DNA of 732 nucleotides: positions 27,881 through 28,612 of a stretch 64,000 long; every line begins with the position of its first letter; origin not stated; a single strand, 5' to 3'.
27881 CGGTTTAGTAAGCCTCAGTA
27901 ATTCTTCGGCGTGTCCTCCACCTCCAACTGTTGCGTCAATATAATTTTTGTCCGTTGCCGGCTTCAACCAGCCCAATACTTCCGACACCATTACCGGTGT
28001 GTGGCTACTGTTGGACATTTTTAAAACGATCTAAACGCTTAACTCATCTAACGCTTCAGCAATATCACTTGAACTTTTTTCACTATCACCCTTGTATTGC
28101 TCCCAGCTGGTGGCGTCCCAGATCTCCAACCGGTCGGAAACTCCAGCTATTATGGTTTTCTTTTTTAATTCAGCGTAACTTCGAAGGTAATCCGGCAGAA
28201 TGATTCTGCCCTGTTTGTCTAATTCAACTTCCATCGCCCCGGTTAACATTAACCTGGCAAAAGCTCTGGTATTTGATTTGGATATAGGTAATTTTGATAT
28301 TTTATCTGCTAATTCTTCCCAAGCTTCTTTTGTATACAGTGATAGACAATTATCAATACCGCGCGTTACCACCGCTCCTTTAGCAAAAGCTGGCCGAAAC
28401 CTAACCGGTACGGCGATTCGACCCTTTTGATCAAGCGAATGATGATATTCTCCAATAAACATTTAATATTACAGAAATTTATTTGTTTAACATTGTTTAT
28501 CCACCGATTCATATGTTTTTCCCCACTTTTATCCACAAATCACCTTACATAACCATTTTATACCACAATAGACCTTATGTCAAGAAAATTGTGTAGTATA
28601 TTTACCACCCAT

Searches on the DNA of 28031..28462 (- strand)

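Call 41: search_rna_families(sources=[L014, L024, L044, L070, L040, L052, L069, L080, L020, L058, L076, L055, L025, L063, L078, L007, L031, L021, L003, L013], threshold=gathering)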
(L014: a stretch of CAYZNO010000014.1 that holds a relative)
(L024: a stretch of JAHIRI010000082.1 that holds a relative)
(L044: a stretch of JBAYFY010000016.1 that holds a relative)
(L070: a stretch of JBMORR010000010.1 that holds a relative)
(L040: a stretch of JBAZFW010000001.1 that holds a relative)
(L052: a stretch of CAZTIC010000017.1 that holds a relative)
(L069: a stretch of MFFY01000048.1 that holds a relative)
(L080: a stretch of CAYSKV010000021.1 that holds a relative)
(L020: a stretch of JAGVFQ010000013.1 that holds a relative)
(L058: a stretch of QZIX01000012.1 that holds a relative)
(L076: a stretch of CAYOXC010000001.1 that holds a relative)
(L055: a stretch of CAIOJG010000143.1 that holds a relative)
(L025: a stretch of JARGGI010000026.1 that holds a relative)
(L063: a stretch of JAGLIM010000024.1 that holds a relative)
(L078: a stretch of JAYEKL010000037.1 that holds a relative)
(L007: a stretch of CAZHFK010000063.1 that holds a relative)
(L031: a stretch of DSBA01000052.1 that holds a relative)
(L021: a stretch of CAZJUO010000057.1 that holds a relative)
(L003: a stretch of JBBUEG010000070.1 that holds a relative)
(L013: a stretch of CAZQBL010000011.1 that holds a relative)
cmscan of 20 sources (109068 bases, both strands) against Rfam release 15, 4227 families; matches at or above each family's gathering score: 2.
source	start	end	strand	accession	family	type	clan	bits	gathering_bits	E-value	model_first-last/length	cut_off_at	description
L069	1520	1591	+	RF00005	tRNA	Gene; tRNA;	CL00001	77.3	29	5.1e-15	1-71/71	no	tRNA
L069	1320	1392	+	RF00005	tRNA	Gene; tRNA;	CL00001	74.6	29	3e-14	1-71/71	no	tRNA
